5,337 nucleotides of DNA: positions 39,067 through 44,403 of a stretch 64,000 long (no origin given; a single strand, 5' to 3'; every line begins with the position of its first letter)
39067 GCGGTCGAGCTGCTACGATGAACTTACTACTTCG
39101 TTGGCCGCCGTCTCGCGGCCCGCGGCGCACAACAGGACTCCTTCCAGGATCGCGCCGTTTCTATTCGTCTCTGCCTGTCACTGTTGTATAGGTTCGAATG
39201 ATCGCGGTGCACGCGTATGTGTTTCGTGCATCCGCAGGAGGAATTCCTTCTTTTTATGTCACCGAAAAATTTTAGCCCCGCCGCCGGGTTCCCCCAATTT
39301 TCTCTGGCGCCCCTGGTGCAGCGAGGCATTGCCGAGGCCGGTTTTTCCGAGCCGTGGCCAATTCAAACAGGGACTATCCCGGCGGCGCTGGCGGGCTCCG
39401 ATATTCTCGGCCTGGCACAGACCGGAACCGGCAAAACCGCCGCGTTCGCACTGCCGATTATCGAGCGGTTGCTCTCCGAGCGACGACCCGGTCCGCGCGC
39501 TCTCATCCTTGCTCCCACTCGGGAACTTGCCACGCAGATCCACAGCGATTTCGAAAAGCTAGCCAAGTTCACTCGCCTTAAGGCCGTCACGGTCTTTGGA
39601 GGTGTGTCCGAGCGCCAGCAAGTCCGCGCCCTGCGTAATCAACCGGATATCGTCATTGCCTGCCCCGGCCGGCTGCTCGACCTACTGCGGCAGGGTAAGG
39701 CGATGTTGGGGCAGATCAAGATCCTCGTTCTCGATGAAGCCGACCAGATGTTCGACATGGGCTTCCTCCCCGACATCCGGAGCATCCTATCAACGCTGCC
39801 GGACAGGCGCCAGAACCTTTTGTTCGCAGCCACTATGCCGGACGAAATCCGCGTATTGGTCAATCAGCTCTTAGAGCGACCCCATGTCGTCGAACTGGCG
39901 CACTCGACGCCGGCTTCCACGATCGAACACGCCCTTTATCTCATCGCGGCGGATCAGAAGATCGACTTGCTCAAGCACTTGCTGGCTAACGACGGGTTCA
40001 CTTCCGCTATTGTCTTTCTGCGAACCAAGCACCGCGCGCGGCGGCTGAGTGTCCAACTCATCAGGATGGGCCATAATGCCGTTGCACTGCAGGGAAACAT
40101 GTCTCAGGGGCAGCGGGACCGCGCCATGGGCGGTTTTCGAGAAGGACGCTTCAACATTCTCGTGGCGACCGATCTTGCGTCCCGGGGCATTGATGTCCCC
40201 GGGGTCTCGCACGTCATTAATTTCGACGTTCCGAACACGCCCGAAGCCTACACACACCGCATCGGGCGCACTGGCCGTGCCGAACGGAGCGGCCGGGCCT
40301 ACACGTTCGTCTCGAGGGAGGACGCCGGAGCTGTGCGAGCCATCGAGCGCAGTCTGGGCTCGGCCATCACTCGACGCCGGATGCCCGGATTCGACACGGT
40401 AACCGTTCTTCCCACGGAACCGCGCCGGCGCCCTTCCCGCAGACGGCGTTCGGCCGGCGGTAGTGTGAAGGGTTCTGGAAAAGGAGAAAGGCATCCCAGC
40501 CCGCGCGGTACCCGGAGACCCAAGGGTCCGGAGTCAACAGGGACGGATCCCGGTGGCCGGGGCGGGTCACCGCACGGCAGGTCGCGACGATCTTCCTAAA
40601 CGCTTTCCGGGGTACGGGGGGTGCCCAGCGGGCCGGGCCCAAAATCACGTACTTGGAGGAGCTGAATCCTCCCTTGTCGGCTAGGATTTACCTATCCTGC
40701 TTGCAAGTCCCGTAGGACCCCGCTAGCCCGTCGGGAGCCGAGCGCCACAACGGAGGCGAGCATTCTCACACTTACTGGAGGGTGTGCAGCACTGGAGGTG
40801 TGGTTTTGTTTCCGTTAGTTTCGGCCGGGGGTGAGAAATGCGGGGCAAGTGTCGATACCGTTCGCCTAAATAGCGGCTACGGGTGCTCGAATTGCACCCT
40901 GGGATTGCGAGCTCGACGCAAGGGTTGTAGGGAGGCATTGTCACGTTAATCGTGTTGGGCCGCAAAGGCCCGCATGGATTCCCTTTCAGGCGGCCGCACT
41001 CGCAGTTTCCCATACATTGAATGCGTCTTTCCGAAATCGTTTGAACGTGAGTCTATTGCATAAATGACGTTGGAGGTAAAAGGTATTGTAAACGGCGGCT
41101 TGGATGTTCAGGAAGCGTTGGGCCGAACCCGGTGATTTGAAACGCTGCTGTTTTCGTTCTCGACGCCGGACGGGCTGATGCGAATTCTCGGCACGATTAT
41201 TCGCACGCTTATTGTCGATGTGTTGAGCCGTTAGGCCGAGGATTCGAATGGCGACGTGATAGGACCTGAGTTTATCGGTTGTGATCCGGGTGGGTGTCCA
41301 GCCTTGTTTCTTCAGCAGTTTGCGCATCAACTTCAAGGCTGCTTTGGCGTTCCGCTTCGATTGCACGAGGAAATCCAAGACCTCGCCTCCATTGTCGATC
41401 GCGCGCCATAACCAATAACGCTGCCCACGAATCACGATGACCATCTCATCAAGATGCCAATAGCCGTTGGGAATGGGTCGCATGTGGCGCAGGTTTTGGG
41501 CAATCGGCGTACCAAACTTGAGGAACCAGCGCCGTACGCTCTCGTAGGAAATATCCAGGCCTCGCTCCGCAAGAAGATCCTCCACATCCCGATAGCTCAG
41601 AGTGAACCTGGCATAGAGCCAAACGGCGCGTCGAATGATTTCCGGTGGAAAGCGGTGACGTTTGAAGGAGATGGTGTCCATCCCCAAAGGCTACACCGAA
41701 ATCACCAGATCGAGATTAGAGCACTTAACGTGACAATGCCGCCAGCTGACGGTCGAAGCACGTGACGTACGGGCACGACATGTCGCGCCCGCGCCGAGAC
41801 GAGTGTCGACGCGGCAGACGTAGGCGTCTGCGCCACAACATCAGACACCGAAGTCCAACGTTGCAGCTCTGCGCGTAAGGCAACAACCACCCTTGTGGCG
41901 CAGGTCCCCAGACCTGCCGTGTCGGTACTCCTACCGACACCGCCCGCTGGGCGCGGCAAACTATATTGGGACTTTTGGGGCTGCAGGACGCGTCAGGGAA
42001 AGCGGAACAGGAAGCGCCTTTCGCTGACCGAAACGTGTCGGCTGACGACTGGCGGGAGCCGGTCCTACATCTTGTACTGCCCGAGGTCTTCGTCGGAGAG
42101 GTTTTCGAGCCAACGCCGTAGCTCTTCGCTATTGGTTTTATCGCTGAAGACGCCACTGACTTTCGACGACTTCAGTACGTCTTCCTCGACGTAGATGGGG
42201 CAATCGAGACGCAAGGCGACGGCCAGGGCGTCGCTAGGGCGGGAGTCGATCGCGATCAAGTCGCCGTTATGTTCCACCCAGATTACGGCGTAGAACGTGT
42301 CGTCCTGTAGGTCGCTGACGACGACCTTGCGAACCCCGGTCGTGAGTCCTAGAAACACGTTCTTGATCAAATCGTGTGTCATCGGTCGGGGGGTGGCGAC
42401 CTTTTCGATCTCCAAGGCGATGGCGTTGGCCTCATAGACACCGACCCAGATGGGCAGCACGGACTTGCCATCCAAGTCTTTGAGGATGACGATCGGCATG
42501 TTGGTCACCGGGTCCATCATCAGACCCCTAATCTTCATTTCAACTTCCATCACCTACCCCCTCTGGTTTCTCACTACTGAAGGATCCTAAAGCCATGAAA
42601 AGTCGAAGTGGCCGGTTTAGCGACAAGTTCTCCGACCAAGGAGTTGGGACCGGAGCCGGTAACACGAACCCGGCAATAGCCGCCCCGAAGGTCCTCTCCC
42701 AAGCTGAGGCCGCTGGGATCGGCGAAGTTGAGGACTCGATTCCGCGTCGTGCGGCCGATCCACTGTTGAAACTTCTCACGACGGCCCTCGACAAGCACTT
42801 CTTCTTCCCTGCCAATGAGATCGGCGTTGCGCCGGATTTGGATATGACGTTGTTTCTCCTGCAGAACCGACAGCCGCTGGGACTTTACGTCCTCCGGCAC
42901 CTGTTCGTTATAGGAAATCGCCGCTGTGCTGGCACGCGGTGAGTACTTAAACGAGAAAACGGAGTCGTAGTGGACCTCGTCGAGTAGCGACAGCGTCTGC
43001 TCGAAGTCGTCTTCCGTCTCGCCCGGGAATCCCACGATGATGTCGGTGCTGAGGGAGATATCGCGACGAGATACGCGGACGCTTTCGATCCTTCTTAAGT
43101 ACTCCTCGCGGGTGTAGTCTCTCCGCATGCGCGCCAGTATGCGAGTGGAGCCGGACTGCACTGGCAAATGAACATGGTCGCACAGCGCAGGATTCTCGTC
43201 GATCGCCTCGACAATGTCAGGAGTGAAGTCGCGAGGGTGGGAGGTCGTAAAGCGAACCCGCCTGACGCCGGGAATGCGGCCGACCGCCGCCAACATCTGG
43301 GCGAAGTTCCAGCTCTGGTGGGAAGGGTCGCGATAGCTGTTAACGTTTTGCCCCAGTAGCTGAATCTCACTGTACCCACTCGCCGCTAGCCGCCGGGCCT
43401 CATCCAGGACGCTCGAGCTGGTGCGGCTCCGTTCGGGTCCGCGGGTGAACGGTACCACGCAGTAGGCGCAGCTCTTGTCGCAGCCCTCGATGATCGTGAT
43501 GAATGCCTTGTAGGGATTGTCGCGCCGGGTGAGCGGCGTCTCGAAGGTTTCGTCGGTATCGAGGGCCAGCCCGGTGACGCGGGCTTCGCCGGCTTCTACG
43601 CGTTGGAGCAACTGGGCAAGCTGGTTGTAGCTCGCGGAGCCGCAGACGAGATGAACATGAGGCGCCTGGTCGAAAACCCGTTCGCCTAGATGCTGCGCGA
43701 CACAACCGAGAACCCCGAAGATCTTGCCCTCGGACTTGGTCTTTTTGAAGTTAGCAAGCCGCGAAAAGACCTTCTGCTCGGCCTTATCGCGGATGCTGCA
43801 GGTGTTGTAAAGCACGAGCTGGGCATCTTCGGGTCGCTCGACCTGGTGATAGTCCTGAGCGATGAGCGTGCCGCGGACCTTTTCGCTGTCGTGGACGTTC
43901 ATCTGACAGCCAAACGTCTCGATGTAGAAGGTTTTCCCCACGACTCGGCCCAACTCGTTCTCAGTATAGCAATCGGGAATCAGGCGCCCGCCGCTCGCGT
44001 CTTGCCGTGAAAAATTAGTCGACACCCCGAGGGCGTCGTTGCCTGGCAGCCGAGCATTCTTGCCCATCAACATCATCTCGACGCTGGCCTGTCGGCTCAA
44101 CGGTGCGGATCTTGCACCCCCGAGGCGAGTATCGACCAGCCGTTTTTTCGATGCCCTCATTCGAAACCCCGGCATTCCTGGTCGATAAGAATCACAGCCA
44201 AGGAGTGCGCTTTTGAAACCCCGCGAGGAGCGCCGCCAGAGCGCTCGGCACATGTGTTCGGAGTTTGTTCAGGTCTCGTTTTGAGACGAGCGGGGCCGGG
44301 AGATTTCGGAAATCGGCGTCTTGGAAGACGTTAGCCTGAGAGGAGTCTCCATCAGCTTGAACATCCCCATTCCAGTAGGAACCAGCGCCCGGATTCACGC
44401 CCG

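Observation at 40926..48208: Inverted IS6 pair bracketing essential genes, with an 8-bp flank signature of an IS-mediated inversion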

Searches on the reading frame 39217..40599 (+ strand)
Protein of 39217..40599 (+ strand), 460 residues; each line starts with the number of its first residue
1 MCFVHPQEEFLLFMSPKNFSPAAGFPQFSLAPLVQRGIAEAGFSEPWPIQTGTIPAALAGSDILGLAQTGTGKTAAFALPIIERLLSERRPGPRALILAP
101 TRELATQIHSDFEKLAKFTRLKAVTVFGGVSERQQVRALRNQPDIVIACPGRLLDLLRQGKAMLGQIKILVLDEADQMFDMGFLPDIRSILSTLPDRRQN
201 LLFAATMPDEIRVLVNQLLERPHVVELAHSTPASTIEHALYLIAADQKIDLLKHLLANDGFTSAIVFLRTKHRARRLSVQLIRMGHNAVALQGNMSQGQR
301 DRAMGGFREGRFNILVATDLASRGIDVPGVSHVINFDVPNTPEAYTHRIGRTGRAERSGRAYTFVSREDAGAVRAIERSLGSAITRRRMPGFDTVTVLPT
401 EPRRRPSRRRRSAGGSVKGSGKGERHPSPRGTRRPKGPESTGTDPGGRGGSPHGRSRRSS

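Call 6: search_protein_families(library=pfam, proteins=[window:39217-40599:+])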
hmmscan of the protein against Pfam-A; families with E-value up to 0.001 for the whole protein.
window:39217-40599:+ (460 aa): 3 families
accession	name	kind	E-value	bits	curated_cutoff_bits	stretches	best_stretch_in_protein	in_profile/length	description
PF00270.35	DEAD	-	2.1e-49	167.9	26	1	48-211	2-164/167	DEAD/DEAH box helicase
PF00271.37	Helicase_C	-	3.9e-33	114.4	23.5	1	247-355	1-109/110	Helicase conserved C-terminal domain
PF04851.21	ResIII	-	3.8e-08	33.8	22.5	1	68-206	31-161/164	Type III restriction enzyme, res subunit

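Call 8: find_encoding_contigs(protein=window:39217-40599:+, flank=10000, max_places=10)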
Protein window:39217-40599:+ (460 aa): 2 contigs read that carry it; 1 place shown.
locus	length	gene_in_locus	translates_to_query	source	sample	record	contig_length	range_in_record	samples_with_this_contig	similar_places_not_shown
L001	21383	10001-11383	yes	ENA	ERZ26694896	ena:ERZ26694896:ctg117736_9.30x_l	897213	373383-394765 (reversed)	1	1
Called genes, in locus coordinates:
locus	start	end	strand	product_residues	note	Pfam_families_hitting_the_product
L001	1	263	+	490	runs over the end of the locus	PF07394:DUF1501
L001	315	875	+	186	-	PF13683:rve_3, PF13333:rve_2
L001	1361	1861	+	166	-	-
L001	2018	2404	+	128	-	PF01042:Ribonuc_L-PSP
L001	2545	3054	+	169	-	PF00885:DMRL_synthase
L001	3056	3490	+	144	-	PF01029:NusB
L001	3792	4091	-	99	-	PF11950:DUF3467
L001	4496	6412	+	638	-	PF03169:OPT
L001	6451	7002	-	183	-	-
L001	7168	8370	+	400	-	PF00255:GSHPx (weak), PF00578:AhpC-TSA, PF08534:Redoxin, PF00085:Thioredoxin (weak), PF13098:Thioredoxin_2, PF13905:Thioredoxin_8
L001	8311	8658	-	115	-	-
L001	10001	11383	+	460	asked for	PF00270:DEAD, PF04851:ResIII, PF00271:Helicase_C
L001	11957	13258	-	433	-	PF05977:MFS_3, PF07690:MFS_1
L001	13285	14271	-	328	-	PF00579:tRNA-synt_1b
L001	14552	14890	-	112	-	-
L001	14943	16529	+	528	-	PF00919:UPF0004, PF04055:Radical_SAM, PF01938:TRAM (weak)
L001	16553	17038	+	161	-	PF02577:BFN_dom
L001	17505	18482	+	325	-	PF00106:adh_short (weak), PF01073:3Beta_HSD, PF01370:Epimerase, PF02719:Polysacc_synt_2, PF04321:RmlD_sub_bind, PF07993:NAD_binding_4, PF13460:NAD_binding_10, PF16363:GDP_Man_Dehyd, +1 more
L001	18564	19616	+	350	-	PF13489:Methyltransf_23 (faint), PF05148:Methyltransf_8 (faint), PF01209:Ubie_methyltran (weak), PF08241:Methyltransf_11, PF08242:Methyltransf_12 (weak), PF13649:Methyltransf_25, PF13847:Methyltransf_31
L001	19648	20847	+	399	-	PF20706:GT4-conflict, PF00534:Glycos_transf_1, PF13692:Glyco_trans_1_4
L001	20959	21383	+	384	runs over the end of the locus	PF01073:3Beta_HSD, PF01370:Epimerase, PF02719:Polysacc_synt_2, PF04321:RmlD_sub_bind, PF05368:NmrA, PF16363:GDP_Man_Dehyd, PF13460:NAD_binding_10, PF07993:NAD_binding_4 (weak)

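Call 35: find_encoding_contigs(protein=window:39217-40599:+, flank=1300, max_places=10)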
Protein window:39217-40599:+ (460 aa): 2 contigs read that carry it; 1 place shown.
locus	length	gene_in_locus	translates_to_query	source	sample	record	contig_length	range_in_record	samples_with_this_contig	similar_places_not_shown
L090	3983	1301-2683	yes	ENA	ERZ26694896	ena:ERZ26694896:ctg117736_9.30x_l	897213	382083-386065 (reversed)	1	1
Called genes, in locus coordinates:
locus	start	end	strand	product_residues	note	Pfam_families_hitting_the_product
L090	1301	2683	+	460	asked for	PF00270:DEAD, PF04851:ResIII, PF00271:Helicase_C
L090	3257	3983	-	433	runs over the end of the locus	PF05977:MFS_3, PF07690:MFS_1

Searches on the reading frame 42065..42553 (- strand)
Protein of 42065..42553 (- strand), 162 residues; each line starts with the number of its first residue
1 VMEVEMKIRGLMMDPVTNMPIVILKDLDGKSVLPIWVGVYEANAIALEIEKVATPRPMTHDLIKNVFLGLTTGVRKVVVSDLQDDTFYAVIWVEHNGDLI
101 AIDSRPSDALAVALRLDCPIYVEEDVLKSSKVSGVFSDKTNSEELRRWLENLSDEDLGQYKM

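Call 6: search_protein_families(library=pfam, proteins=[window:42065-42553:-])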
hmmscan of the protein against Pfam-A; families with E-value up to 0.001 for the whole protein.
window:42065-42553:- (162 aa): 1 family
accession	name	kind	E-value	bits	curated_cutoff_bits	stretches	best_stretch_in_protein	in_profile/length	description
PF02577.19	BFN_dom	-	7.7e-40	135.7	27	1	22-132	1-109/112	Bifunctional nuclease domain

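Call 23: find_encoding_contigs(protein=window:42065-42550:-, flank=10000, max_places=10)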
Protein window:42065-42550:- (161 aa): 5 contigs read that carry it; 4 places shown.
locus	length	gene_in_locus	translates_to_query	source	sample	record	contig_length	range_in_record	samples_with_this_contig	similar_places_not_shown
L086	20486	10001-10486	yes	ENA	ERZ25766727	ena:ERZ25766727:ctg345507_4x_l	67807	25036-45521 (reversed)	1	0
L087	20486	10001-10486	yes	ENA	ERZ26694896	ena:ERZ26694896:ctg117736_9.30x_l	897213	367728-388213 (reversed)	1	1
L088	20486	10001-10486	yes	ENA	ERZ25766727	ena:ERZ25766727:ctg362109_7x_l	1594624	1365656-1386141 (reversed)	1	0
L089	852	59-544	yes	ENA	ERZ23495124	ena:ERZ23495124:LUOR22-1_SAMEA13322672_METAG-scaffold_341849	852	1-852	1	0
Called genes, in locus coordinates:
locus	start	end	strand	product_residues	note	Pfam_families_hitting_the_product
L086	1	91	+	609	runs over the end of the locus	PF03169:OPT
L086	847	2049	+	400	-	PF00255:GSHPx (weak), PF00578:AhpC-TSA, PF08534:Redoxin, PF00085:Thioredoxin (weak), PF13098:Thioredoxin_2, PF13905:Thioredoxin_8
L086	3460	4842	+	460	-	PF00270:DEAD, PF04851:ResIII, PF00271:Helicase_C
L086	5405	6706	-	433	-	PF05977:MFS_3, PF07690:MFS_1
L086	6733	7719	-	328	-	PF00579:tRNA-synt_1b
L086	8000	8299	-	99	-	-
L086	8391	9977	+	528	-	PF00919:UPF0004, PF04055:Radical_SAM, PF01938:TRAM (weak)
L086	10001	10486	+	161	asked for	PF02577:BFN_dom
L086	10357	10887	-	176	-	-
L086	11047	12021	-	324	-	PF13546:DDE_5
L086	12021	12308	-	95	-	-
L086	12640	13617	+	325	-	PF00106:adh_short (weak), PF01073:3Beta_HSD, PF01370:Epimerase, PF02719:Polysacc_synt_2, PF04321:RmlD_sub_bind, PF07993:NAD_binding_4, PF13460:NAD_binding_10, PF16363:GDP_Man_Dehyd, +2 more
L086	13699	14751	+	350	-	PF05148:Methyltransf_8 (weak), PF01209:Ubie_methyltran (weak), PF08241:Methyltransf_11, PF08242:Methyltransf_12 (faint), PF13649:Methyltransf_25, PF13847:Methyltransf_31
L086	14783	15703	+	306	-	-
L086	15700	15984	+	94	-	PF00534:Glycos_transf_1 (weak), PF13692:Glyco_trans_1_4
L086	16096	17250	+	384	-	PF01073:3Beta_HSD, PF01370:Epimerase, PF02719:Polysacc_synt_2, PF04321:RmlD_sub_bind, PF05368:NmrA, PF16363:GDP_Man_Dehyd, PF13460:NAD_binding_10, PF07993:NAD_binding_4 (weak)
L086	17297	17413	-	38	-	-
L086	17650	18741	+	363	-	PF00814:TsaD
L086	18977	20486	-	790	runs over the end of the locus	-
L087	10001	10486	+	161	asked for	PF02577:BFN_dom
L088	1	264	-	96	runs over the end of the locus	-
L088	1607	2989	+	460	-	PF00270:DEAD, PF04851:ResIII, PF00271:Helicase_C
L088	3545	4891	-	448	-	PF13546:DDE_5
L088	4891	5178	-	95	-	-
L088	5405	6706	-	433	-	PF05977:MFS_3, PF07690:MFS_1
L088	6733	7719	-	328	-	PF00579:tRNA-synt_1b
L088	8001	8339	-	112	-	PF07238:PilZ (weak)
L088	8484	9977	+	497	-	PF00919:UPF0004, PF04055:Radical_SAM, PF01938:TRAM (weak)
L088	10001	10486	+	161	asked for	PF02577:BFN_dom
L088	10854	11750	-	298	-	PF01609:DDE_Tnp_1 (weak)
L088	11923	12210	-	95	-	-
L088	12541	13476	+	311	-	PF00106:adh_short (weak), PF01073:3Beta_HSD, PF01370:Epimerase, PF02719:Polysacc_synt_2, PF04321:RmlD_sub_bind, PF07993:NAD_binding_4, PF13460:NAD_binding_10, PF16363:GDP_Man_Dehyd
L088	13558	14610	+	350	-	PF08241:Methyltransf_11, PF13649:Methyltransf_25 (weak), PF13847:Methyltransf_31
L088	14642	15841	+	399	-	PF20706:GT4-conflict, PF00534:Glycos_transf_1, PF13692:Glyco_trans_1_4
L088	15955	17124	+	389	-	PF01073:3Beta_HSD, PF01370:Epimerase, PF02719:Polysacc_synt_2, PF04321:RmlD_sub_bind, PF05368:NmrA, PF07993:NAD_binding_4 (faint), PF16363:GDP_Man_Dehyd, PF13460:NAD_binding_10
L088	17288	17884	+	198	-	PF14537:Cytochrom_c3_2 (faint), PF14522:Cytochrome_C7 (faint), PF22678:Cytochrom_c_NrfB-like (faint), PF09699:Paired_CXXCH_1 (weak)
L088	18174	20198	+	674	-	-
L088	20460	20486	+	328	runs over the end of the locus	PF01904:DUF72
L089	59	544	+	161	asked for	PF02577:BFN_dom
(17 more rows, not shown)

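Call 43: search_protein_families(library=pfam, proteins=[L088:3545-4891:-, L088:10854-11750:-])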
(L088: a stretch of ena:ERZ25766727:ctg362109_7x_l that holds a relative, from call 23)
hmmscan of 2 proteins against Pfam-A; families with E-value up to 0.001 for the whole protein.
L088:3545-4891:- (448 aa): 2 families
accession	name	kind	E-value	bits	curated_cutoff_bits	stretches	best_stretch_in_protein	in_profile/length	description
PF13546.12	DDE_5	-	3.1e-17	63.5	27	1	5-252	23-252/272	DDE superfamily endonuclease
PF01609.27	DDE_Tnp_1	-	4.9e-05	23.6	23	1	164-364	63-198/200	Transposase DDE domain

L088:10854-11750:- (298 aa): 1 family
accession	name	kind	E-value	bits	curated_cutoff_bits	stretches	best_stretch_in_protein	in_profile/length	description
PF01609.27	DDE_Tnp_1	-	6.5e-06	26.5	23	1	99-270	60-198/200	Transposase DDE domain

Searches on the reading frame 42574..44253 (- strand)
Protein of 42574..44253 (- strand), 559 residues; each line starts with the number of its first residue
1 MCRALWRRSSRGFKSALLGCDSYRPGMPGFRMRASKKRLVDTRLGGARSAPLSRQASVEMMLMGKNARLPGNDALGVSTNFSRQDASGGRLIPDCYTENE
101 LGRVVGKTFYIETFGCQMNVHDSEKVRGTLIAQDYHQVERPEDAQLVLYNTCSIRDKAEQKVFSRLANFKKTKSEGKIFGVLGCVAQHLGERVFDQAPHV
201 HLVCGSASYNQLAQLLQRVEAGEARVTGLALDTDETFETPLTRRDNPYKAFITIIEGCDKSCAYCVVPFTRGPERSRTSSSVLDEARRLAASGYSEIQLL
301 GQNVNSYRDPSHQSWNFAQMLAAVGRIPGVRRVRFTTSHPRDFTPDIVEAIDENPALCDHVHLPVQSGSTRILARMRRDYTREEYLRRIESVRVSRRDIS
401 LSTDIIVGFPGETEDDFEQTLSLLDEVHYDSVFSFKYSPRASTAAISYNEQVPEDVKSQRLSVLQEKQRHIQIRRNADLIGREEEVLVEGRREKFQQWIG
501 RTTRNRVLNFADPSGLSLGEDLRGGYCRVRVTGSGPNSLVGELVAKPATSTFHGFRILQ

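Call 6: search_protein_families(library=pfam, proteins=[window:42574-44253:-])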
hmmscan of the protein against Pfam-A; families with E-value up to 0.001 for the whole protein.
window:42574-44253:- (559 aa): 3 families
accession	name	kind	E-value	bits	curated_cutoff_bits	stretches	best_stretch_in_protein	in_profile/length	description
PF00919.26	UPF0004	-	2.7e-29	101.5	27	1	109-205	2-98/98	Uncharacterized protein family UPF0004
PF04055.27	Radical_SAM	-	5.5e-27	95.4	29.5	1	252-424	1-166/166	Radical SAM superfamily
PF01938.26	TRAM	-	3.3e-06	27.3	21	1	480-544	4-61/61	TRAM domain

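Call 32: search_protein_families(library=ncbifam, proteins=[window:42574-44253:-])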
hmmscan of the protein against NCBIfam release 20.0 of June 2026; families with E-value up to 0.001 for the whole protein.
window:42574-44253:- (559 aa): 15 families
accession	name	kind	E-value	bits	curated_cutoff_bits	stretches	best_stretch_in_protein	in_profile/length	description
TIGR00089.1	TIGR00089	subfamily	3.5e-140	467.6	251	1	108-541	1-429/429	MiaB/RimO family radical SAM methylthiotransferase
TIGR01574.1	miaB-methiolase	equivalog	5.2e-140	467.3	355.3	1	108-544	1-437/437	tRNA (N6-isopentenyl adenosine(37)-C2)-methylthiotransferase MiaB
TIGR01579.1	MiaB-like-C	equivalog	8.1e-96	321.8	357.05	1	111-499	1-389/416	tRNA (N(6)-L-threonylcarbamoyladenosine(37)-C(2))-methylthiotransferase MtaB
NF010916.0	PRK14336.1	equivalog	2.8e-92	309.7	606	2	244-545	120-414/418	tRNA (N6-isopentenyl adenosine(37)-C2)-methylthiotransferase MiaB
TIGR01125.1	TIGR01125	equivalog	1.5e-79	268.1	356.95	1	111-504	4-394/432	30S ribosomal protein S12 methylthiotransferase RimO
TIGR01578.1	MiaB-like-B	hypoth_equivalog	2.2e-71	240.8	314.7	1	109-544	2-421/421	tRNA (N(6)-L-threonylcarbamoyladenosine(37)-C(2))-methylthiotransferase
TIGR04014.1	B12_SAM_MJ_0865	equivalog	3e-24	85.6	360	1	250-455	161-364/434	methyl-coenzyme M reductase glutamine C-methyltransferase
TIGR04013.1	B12_SAM_MJ_1487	hypoth_equivalog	1.2e-21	77.1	251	1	129-462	29-367/382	TIGR04013 family B12-binding domain/radical SAM domain-containing protein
TIGR04479.1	bcpD_PhpK_rSAM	subfamily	5.3e-15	54.8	600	1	256-429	248-411/504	PhpK family radical SAM P-methyltransferase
TIGR03471.1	HpnJ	equivalog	3.5e-07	29.5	577.6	1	246-432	195-370/472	hopanoid biosynthesis associated radical SAM protein HpnJ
TIGR04072.2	rSAM_ladder_B12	equivalog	1.1e-05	24.3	360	1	256-435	187-357/443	lipid biosynthesis B12-binding/radical SAM protein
TIGR01212.1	TIGR01212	equivalog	2.2e-05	23.8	180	1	361-432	141-210/302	tRNA modification radical SAM protein MnmL/YtqA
TIGR04107.1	rSAM_HutW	equivalog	0.00011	21.2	400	1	362-432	156-225/419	heme anaerobic degradation radical SAM methyltransferase ChuW/HutW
NF006059.0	PRK08207.1-1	equivalog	0.00025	19.9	1012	1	317-433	249-362/496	coproporphyrinogen III oxidase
NF009544.0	PRK12928.1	subfamily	0.00037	19.8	210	1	251-433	69-243/300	lipoyl synthase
